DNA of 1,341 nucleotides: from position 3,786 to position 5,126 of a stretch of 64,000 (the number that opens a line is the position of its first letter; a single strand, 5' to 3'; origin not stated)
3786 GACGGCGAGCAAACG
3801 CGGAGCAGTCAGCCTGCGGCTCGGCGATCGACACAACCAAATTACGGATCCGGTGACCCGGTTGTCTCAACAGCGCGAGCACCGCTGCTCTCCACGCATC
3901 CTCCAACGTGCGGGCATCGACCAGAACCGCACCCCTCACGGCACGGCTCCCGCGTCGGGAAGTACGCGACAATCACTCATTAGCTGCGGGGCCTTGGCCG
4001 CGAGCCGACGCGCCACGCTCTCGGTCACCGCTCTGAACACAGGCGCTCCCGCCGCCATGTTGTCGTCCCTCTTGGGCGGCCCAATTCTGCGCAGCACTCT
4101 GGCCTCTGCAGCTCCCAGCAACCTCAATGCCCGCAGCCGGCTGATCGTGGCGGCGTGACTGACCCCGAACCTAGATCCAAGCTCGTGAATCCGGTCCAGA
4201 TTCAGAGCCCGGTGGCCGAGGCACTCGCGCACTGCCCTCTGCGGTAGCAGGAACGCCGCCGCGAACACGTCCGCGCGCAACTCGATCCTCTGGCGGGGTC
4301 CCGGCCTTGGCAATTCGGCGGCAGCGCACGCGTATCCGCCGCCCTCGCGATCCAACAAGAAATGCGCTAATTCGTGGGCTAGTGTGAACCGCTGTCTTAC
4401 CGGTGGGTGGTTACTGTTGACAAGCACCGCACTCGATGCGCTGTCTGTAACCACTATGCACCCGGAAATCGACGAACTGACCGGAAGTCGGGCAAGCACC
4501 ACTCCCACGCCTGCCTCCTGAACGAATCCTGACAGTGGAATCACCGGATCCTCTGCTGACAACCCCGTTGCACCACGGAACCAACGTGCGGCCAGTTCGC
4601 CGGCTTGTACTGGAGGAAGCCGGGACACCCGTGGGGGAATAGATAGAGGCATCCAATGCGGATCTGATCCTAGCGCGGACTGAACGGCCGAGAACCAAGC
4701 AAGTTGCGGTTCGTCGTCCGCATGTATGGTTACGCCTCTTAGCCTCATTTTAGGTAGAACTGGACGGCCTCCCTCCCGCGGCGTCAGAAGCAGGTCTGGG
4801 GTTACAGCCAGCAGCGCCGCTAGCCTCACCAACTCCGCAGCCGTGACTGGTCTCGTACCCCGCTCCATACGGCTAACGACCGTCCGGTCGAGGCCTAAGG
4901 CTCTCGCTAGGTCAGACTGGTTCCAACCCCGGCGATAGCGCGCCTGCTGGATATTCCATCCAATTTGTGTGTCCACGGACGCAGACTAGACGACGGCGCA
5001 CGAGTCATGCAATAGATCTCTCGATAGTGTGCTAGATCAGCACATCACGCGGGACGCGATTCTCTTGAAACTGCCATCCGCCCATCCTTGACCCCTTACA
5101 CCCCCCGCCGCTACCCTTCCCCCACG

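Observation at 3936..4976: XRE HTH fused to an ImmA/IrrE HExxH peptidase domain, translationally coupled to the TS-like gene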

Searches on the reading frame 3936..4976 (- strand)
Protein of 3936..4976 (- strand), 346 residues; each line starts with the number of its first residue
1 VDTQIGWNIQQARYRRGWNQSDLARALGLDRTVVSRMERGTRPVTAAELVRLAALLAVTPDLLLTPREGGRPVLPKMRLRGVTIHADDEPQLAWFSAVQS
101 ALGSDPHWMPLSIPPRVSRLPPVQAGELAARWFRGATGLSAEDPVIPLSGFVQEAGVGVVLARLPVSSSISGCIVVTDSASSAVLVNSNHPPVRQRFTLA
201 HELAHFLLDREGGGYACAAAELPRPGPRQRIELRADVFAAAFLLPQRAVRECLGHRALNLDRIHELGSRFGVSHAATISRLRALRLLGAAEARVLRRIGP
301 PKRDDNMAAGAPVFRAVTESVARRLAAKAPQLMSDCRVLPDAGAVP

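Call 3: search_protein_families(library=pfam, proteins=[window:3936-4976:-], max_evalue=0.01)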
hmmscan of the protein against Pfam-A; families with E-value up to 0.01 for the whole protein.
window:3936-4976:- (346 aa): 8 families
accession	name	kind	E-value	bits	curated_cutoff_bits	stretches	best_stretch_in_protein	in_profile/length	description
PF06114.19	Peptidase_M78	-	1.2e-18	67.5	22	1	178-281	25-122/123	IrrE N-terminal-like domain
PF01381.28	HTH_3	-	4.3e-12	46.3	23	1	9-63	1-55/55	Helix-turn-helix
PF13560.12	HTH_31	-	6.4e-11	42.8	27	1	5-63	2-61/64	Helix-turn-helix domain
PF13443.12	HTH_26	-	4.2e-06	27.3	22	1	13-61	6-55/63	Cro/C1-type HTH DNA-binding domain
PF08667.16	BetR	-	0.00029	21.4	21.6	1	18-87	23-94/148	BetR domain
PF12844.13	HTH_19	-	0.00098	19.4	30.2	1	8-65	3-60/64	Helix-turn-helix domain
PF13404.12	HTH_AsnC-type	-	0.003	17.8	27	0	264-285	21-42/42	AsnC-type helix-turn-helix domain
PF13744.12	HTH_37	-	0.0047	17.1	27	0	7-41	21-55/80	Helix-turn-helix domain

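Call 4: search_protein_families(library=ncbifam, proteins=[window:3936-4976:-], max_evalue=0.01)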
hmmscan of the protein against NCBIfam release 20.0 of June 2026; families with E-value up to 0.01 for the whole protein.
window:3936-4976:- (346 aa): 9 families
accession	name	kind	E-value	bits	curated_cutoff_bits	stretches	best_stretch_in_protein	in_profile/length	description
NF052239.1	antitox_spr1629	equivalog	4.1e-11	42.6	335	1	170-293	182-302/377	spr1629 family repressor/antitoxin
TIGR03070.1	couple_hipB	subfamily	1e-08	35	71.65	1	3-56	1-54/58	type II toxin-antitoxin system Y4mF family antitoxin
NF041951.1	phage_RstR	subfamily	8.8e-08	32.4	80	1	6-69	4-67/108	RstR family transcriptional repressor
NF038139.1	Reg_Aceta_RamB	equivalog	1.2e-05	24.1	700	1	4-59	2-57/465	acetate metabolism transcriptional regulator RamB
NF047948.1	male_kill_WMK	equivalog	1.9e-05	24.3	300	1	3-61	4-62/300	WO male-killing family protein Wmk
TIGR02607.1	antidote_HigA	equivalog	0.00026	20.7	47.7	1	20-64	23-67/81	HigA family addiction module antitoxin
NF007257.0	PRK09706.1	subfamily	0.00034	20.4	101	1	4-99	5-100/135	transcriptional repressor DicA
TIGR03830.1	CxxCG_CxxCG_HTH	subfamily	0.00049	19.9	61.8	1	7-62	68-122/127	type II TA system antitoxin MqsA family protein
TIGR00270.2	TIGR00270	equivalog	0.0014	18.5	110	1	8-41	79-112/159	multiprotein bridging factor aMBF1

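Call 5: search_protein_families(library=padloc, proteins=[window:3936-4976:-], max_evalue=0.1)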
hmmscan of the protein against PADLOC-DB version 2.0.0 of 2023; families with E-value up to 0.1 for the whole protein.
window:3936-4976:- (346 aa): 28 families (the best 25 are shown)
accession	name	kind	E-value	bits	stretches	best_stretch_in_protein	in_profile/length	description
PDLC04141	capP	-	2e-28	97.5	1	158-282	32-151/242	capP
PDLC03949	RmrA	-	1.7e-22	77.8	1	9-289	7-270/363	-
PDLC03954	RmrA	-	1.3e-20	71.7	2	133-297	148-303/380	-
PDLC03952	RmrA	-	8.5e-20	68.9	2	158-291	182-309/395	-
PDLC03951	RmrA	-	1.7e-19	68.1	1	9-292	13-293/400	-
PDLC03947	RmrA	-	3.3e-18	63.7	2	158-297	170-303/383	-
PDLC03953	RmrA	-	1e-16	59.2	2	188-294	201-293/373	-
PDLC03956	RmrA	-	2e-15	54.8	1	9-295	13-297/399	-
PDLC03948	RmrA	-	4.4e-15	53.5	1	143-294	155-299/397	-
PDLC03946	RmrA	-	4.8e-15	53.1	2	125-289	123-272/357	-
PDLC03944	RmrA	-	6e-15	53.2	1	182-292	186-291/384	-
PDLC03955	RmrA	-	6.9e-15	53.1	1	11-285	27-291/371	-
PDLC03943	RmrA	-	9.2e-14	49.3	1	187-290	184-278/370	-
PDLC03945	RmrA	-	1.8e-11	41.8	1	180-293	193-302/394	-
PDLC04775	PDC-M69A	-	8.5e-09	33.9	1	4-68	7-71/113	-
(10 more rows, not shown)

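Call 6: search_protein_families(library=phrogs, proteins=[window:3936-4976:-], max_evalue=0.01)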
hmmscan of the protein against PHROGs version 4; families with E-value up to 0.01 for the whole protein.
window:3936-4976:- (346 aa): 24 families
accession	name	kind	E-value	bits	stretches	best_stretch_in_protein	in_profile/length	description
phrog_2439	-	transcription regulation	6.1e-34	118.5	1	6-295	9-291/367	transcriptional regulator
phrog_87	-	other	6.4e-14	53.2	1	152-285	47-165/227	metallo-protease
phrog_1914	-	unknown function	1e-12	49.2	1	171-285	69-178/222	-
phrog_2328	-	transcription regulation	2.2e-09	38.2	1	5-67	16-78/128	transcriptional repressor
phrog_8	-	transcription regulation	4.5e-09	37.2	1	8-65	80-217/346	transcriptional regulator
phrog_3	-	transcription regulation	5.1e-09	37.4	1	3-71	87-153/430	transcriptional repressor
phrog_19315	-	unknown function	9e-09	35.8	1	167-284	65-179/348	-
phrog_1516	-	unknown function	2.3e-08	34.9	1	168-281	61-173/227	-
phrog_1373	-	transcription regulation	6.5e-07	30.5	1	9-68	68-127/166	transcriptional regulator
phrog_4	-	transcription regulation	2e-06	28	1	5-68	137-196/400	transcriptional repressor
phrog_5823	-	transcription regulation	3e-06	27.6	1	1-63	3-66/404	transcriptional regulator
phrog_7241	-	transcription regulation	8.8e-06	26.8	1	13-64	70-121/122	transcriptional regulator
phrog_2967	-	transcription regulation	9.1e-06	26.4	1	4-64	10-70/225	transcriptional regulator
phrog_4583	-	transcription regulation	1.5e-05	25.9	1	8-67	14-73/81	transcriptional repressor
phrog_4836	-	transcription regulation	5.7e-05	23.8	1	4-68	75-139/194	CII-like regulator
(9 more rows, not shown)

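Call 8: find_encoding_contigs(protein=window:3936-4976:-, flank=10000, max_places=6)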
Protein window:3936-4976:- (346 aa): no gene with exactly this product is on record in the collection.

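Call 9: find_homologous_proteins(query=window:3936-4976:-)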
Query window:3936-4976:- (346 aa): 75 proteins with E <= 0.001 among 8000 candidates.
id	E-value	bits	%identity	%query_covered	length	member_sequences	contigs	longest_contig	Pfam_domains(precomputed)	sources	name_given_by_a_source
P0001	1.0e-195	668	100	90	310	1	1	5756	PF06114.20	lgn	-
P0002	8.3e-82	293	48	100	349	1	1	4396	PF12844.14,PF01381.29,PF06114.20,PF13560.13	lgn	-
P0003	2.8e-70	255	46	100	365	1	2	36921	PF01381.29,PF06114.20,PF13560.13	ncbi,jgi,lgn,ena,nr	ncbi:MAG TPA: XRE family transcriptional regulator [Dehalococcoidia bacterium]|nr:XRE family transcr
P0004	6.2e-70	254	47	93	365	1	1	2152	PF01381.29,PF06114.20,PF13560.13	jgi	jgi:Zn-dependent peptidase ImmA (M78 family)/DNA-binding XRE family transcriptional regulator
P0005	2.2e-68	249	49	84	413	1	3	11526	PF12844.14,PF01381.29,PF06114.20,PF13560.13,PF13443.13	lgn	-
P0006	4.6e-66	241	44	93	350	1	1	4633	PF12844.14,PF01381.29,PF06114.20,PF13560.13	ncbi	-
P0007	2.1e-65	239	43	100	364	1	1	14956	PF01381.29,PF06114.20,PF13560.13,PF13443.13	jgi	jgi:Zn-dependent peptidase ImmA (M78 family)/DNA-binding XRE family transcriptional regulator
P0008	7.8e-62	228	44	100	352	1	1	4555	PF12844.14,PF01381.29,PF06114.20,PF13560.13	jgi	jgi:Zn-dependent peptidase ImmA (M78 family)/transcriptional regulator with XRE-family HTH domain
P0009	5.1e-58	215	49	72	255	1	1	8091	PF01381.29,PF06114.20,PF13560.13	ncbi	ncbi:MAG: helix-turn-helix domain-containing protein, partial [Dehalococcoidia bacterium]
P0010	5.2e-56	208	43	84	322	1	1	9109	PF12844.14,PF01381.29,PF06114.20,PF13560.13,PF13443.13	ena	-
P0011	5.9e-18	83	30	85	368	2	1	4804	PF01381.29,PF04545.23,PF06114.20,PF13560.13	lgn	-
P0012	6.9e-18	83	31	85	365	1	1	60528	PF01381.29,PF04545.23,PF06114.20,PF13560.13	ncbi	ncbi:MAG: XRE family transcriptional regulator [Dietzia sp.]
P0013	8.7e-18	83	32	82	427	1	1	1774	PF12844.14,PF01381.29,PF06114.20,PF13560.13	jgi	jgi:Zn-dependent peptidase ImmA (M78 family)/transcriptional regulator with XRE-family HTH domain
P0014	1.2e-17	82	34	82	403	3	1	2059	PF12844.14,PF01381.29,PF06114.20,PF13560.13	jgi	jgi:Zn-dependent peptidase ImmA (M78 family)/transcriptional regulator with XRE-family HTH domain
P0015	1.5e-17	82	34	82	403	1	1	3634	PF12844.14,PF01381.29,PF06114.20,PF13560.13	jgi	jgi:Zn-dependent peptidase ImmA (M78 family)/transcriptional regulator with XRE-family HTH domain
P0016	1.9e-17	82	32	82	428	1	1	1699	PF12844.14,PF01381.29,PF06114.20,PF13560.13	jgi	jgi:Zn-dependent peptidase ImmA (M78 family)/transcriptional regulator with XRE-family HTH domain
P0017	5.5e-17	80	33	82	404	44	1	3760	PF01381.29,PF06114.20,PF13560.13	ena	-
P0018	7.3e-16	76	35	84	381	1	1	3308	PF12844.14,PF01381.29,PF06114.20,PF13560.13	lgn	-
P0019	6.0e-11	60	28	82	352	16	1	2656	PF12844.14,PF01381.29,PF06114.20,PF13560.13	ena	-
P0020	1.5e-9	56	29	83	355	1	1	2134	PF01381.29,PF06114.20,PF13560.13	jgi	jgi:Zn-dependent peptidase ImmA (M78 family)/transcriptional regulator with XRE-family HTH domain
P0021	2.1e-9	55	27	83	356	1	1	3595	PF12844.14,PF01381.29,PF06114.20,PF13560.13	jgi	-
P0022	3.0e-9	55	30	57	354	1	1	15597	PF01381.29,PF06114.20,PF13560.13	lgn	-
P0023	3.4e-9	55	28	85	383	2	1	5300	PF12844.14,PF01381.29,PF06114.20,PF13560.13,PF13443.13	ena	-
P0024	4.5e-9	54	31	45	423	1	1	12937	PF01381.29,PF06114.20,PF13560.13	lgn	-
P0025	4.8e-9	54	24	83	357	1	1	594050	PF12844.14,PF01381.29,PF06114.20,PF13560.13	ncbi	ncbi:MAG: ImmA/IrrE family metallo-endopeptidase [Limnohabitans sp.]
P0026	6.7e-9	54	29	82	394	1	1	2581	PF12844.14,PF01381.29,PF06114.20,PF13560.13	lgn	-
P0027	7.1e-9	53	29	84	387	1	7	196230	PF01381.29,PF06114.20,PF13560.13,PF13443.13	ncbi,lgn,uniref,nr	ncbi:hypothetical protein CKJ65_18675 [Mycobacterium intracellulare]|uniref:XRE family transcription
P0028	9.2e-9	53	32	44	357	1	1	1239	PF01381.29,PF06114.20,PF13560.13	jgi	jgi:Zn-dependent peptidase ImmA (M78 family)/transcriptional regulator with XRE-family HTH domain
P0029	1.1e-8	53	26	88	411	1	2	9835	PF12844.14,PF01381.29,PF06114.20,PF13560.13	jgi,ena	-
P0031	2.2e-8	52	27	82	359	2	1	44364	PF12844.14,PF01381.29,PF06114.20,PF13560.13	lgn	-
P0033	3.6e-8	51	25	82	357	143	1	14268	PF12844.14,PF01381.29,PF06114.20,PF13560.13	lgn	-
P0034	4.6e-8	51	27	83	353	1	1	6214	PF12844.14,PF01381.29,PF06114.20,PF13560.13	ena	-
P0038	3.3e-7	48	32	52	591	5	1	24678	PF01381.29,PF06114.20,PF13560.13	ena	-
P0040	5.0e-7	47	26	83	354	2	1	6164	PF12844.14,PF01381.29,PF06114.20,PF13560.13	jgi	jgi:Zn-dependent peptidase ImmA (M78 family)/DNA-binding XRE family transcriptional regulator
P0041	5.6e-7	47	27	80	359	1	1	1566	PF01381.29,PF06114.20,PF13560.13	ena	-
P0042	6.3e-7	47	28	79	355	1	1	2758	PF12844.14,PF01381.29,PF06114.20,PF13560.13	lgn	-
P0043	7.4e-7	47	32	74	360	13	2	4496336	PF01381.29,PF06114.20,PF13560.13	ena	-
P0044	8.3e-7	47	28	80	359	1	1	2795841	PF01381.29,PF06114.20,PF13560.13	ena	-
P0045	9.8e-7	46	28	82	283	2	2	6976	PF01381.29,PF06114.20,PF13560.13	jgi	jgi:transcriptional regulator with XRE-family HTH domain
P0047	1.6e-6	46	25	95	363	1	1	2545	PF12844.14,PF01381.29,PF06114.20,PF13560.13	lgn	-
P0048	3.4e-6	45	25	82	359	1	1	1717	PF12844.14,PF01381.29,PF06114.20,PF13560.13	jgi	-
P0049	4.6e-6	44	28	84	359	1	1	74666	PF12844.14,PF01381.29,PF06114.20,PF13560.13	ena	-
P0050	6.1e-6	44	29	80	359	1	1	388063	PF01381.29,PF06114.20,PF13560.13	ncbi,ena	-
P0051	6.4e-6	44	32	45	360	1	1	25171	PF01381.29,PF06114.20,PF13560.13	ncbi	-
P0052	6.8e-6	44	25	83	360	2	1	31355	PF12844.14,PF01381.29,PF06114.20,PF13560.13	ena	-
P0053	6.9e-6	44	33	46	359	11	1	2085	PF12844.14,PF01381.29,PF06114.20,PF13560.13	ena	-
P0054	6.9e-6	44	28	80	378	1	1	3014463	PF12844.14,PF01381.29,PF06114.20,PF13560.13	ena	-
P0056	9.2e-6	43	31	40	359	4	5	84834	PF12844.14,PF01381.29,PF06114.20,PF13560.13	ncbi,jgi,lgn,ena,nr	ncbi:MAG: XRE family transcriptional regulator [Immundisolibacterales bacterium]|nr:XRE family trans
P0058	1.9e-5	42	27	80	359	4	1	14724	PF01381.29,PF06114.20,PF13560.13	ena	-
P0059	1.9e-5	42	31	75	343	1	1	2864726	PF01381.29,PF06114.20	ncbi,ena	-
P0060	2.5e-5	42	34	40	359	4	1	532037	PF12844.14,PF01381.29,PF06114.20,PF13560.13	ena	-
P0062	4.0e-5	41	28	84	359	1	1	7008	PF12844.14,PF01381.29,PF06114.20,PF13560.13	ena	-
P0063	4.5e-5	41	35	45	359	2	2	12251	PF12844.14,PF01381.29,PF06114.20,PF13560.13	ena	-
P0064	4.7e-5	41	26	84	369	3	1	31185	PF01381.29,PF06114.20,PF13560.13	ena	-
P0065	5.4e-5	41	26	80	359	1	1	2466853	PF12844.14,PF01381.29,PF06114.20,PF13560.13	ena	-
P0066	1.3e-4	39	33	47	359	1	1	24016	PF12844.14,PF01381.29,PF06114.20,PF13560.13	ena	-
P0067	1.4e-4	39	24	80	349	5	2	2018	PF12844.14,PF01381.29,PF06114.20,PF13560.13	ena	-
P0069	2.2e-4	39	28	80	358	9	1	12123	PF01381.29,PF06114.20,PF13560.13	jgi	-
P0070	2.7e-4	38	28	80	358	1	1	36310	PF12844.14,PF01381.29,PF06114.20,PF13560.13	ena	-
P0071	2.8e-4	38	31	46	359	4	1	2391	PF12844.14,PF01381.29,PF06114.20,PF13560.13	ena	-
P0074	4.3e-4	38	28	84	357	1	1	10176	PF12844.14,PF01381.29,PF06114.20,PF13560.13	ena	-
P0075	9.1e-4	37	26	81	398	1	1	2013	PF12844.14,PF01381.29,PF06114.20,PF13560.13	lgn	-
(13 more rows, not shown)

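Call 10: find_encoding_contigs(protein=P0003, flank=8000, max_places=3)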
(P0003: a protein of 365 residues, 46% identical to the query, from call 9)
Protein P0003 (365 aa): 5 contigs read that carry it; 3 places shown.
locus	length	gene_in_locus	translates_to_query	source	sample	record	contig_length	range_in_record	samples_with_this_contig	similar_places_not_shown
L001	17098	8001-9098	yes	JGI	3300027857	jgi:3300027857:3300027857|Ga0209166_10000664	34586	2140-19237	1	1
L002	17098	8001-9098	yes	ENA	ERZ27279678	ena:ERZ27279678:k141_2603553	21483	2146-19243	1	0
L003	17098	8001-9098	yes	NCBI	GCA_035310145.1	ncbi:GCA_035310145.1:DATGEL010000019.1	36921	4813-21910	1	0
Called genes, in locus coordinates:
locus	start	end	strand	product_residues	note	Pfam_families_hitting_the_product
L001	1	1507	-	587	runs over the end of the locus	PF00174:Oxidored_molyb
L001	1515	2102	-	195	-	PF13473:Cupredoxin_1 (weak), PF00127:Copper-bind (weak)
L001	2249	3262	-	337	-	PF14347:DUF4399 (faint)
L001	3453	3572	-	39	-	-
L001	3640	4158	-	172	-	-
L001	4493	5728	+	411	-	PF11376:DUF3179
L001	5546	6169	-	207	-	PF11009:BrxC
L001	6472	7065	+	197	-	PF08534:Redoxin, PF00578:AhpC-TSA, PF00085:Thioredoxin (weak), PF13098:Thioredoxin_2, PF13905:Thioredoxin_8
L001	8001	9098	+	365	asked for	PF01381:HTH_3, PF13560:HTH_31, PF06114:Peptidase_M78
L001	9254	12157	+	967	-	PF18019:Cas3_HD, PF00270:DEAD (faint), PF22590:Cas3-like_C_2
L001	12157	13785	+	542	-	PF09481:CRISPR_Cse1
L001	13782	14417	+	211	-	PF09485:CRISPR_Cse2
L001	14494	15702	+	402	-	PF09344:Cas_CT1975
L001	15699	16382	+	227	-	PF09704:Cas_Cas5d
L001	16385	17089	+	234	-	PF08798:CRISPR_assoc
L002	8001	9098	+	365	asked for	PF01381:HTH_3, PF13560:HTH_31, PF06114:Peptidase_M78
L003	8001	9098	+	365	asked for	PF01381:HTH_3, PF13560:HTH_31, PF06114:Peptidase_M78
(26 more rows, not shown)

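Call 11: find_encoding_contigs(protein=P0007, flank=8000, max_places=3)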
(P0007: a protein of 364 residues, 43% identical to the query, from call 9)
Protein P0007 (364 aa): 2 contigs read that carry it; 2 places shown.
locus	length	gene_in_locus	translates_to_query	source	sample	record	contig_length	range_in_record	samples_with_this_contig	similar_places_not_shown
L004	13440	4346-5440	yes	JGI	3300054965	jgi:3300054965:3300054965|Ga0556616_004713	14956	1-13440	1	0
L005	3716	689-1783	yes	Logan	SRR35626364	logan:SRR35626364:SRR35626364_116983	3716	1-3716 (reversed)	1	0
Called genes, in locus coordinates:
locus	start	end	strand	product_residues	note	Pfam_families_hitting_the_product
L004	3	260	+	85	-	?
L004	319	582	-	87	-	-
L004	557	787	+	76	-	PF00589:Phage_integrase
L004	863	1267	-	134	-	PF00872:Transposase_mut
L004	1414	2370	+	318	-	-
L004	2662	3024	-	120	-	-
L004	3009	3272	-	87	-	PF02661:Fic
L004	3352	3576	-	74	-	-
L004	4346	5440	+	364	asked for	PF01381:HTH_3, PF13443:HTH_26 (weak), PF13560:HTH_31, PF06114:Peptidase_M78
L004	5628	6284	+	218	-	PF09559:Cas6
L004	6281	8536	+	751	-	PF18019:Cas3_HD, PF00270:DEAD, PF22590:Cas3-like_C_2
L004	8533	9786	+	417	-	PF24121:Cas8b_N, PF24122:Cas8b_C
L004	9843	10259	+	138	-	PF24122:Cas8b_C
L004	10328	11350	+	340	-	-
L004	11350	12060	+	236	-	PF09704:Cas_Cas5d (weak)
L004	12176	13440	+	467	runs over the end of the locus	PF01930:Cas_Cas4, PF12705:PDDEXK_1, PF01867:Cas_Cas1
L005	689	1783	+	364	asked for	PF01381:HTH_3, PF13443:HTH_26 (weak), PF13560:HTH_31, PF06114:Peptidase_M78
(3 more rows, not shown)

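Call 12: find_encoding_contigs(protein=P0005, flank=8000, max_places=3)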
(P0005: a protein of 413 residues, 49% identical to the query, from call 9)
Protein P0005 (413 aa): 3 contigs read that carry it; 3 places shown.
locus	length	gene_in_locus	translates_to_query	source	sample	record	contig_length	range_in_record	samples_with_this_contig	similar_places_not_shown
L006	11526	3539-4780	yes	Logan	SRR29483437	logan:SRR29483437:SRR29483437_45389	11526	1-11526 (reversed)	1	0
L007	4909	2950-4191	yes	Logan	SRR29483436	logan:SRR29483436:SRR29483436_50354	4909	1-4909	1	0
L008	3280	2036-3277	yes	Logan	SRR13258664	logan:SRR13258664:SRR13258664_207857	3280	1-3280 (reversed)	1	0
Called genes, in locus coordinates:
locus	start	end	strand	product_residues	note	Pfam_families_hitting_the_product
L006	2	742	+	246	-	?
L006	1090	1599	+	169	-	PF11716:MDMPI_N (faint), PF08020:DUF1706, PF12867:DinB_2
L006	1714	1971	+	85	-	-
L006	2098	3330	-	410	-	PF13784:Fic_N, PF02661:Fic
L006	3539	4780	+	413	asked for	PF01381:HTH_3, PF12844:HTH_19 (weak), PF13443:HTH_26 (weak), PF13560:HTH_31, PF06114:Peptidase_M78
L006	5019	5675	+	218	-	PF09559:Cas6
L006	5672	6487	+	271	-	PF18019:Cas3_HD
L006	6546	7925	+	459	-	PF00270:DEAD (weak), PF22590:Cas3-like_C_2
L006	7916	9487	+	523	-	PF27372:DevT_N, PF27281:DevT_C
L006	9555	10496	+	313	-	-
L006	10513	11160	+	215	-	-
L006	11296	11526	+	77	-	?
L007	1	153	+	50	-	?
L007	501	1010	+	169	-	PF11716:MDMPI_N (faint), PF08020:DUF1706, PF12867:DinB_2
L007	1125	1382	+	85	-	-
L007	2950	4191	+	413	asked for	PF01381:HTH_3, PF12844:HTH_19 (weak), PF13443:HTH_26 (weak), PF13560:HTH_31, PF06114:Peptidase_M78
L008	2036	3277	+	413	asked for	PF01381:HTH_3, PF12844:HTH_19 (weak), PF13443:HTH_26 (weak), PF13560:HTH_31, PF06114:Peptidase_M78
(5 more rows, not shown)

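Call 14: find_encoding_contigs(protein=P0001, flank=8000, max_places=3)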
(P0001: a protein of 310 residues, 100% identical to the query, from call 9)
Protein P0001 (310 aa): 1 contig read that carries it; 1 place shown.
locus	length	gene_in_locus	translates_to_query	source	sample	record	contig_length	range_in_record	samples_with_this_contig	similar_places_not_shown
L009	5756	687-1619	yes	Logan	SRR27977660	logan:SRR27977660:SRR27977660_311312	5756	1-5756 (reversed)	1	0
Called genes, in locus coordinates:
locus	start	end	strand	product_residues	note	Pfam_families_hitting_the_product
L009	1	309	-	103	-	?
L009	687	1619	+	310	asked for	PF06114:Peptidase_M78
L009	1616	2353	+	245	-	-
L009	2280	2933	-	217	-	-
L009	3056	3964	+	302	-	PF03819:MazG (weak), PF18722:MazG_C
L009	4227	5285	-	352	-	PF21320:WHD_Rv2258c, PF13489:Methyltransf_23, PF05175:MTS (weak), PF02390:Methyltransf_4 (weak), PF13847:Methyltransf_31, PF08241:Methyltransf_11, PF08242:Methyltransf_12, PF13649:Methyltransf_25, +2 more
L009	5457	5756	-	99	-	PF00581:Rhodanese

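Call 15: find_encoding_contigs(protein=P0002, flank=8000, max_places=3)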
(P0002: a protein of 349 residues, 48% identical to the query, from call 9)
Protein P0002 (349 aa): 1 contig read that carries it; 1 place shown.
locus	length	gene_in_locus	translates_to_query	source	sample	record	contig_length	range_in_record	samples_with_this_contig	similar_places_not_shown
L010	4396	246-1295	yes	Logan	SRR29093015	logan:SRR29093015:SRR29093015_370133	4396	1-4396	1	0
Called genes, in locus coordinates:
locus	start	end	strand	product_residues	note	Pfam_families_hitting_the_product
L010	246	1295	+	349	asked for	PF01381:HTH_3, PF12844:HTH_19 (weak), PF13560:HTH_31, PF06114:Peptidase_M78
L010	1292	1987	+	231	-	-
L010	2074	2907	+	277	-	PF04055:Radical_SAM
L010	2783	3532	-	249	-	-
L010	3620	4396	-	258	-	?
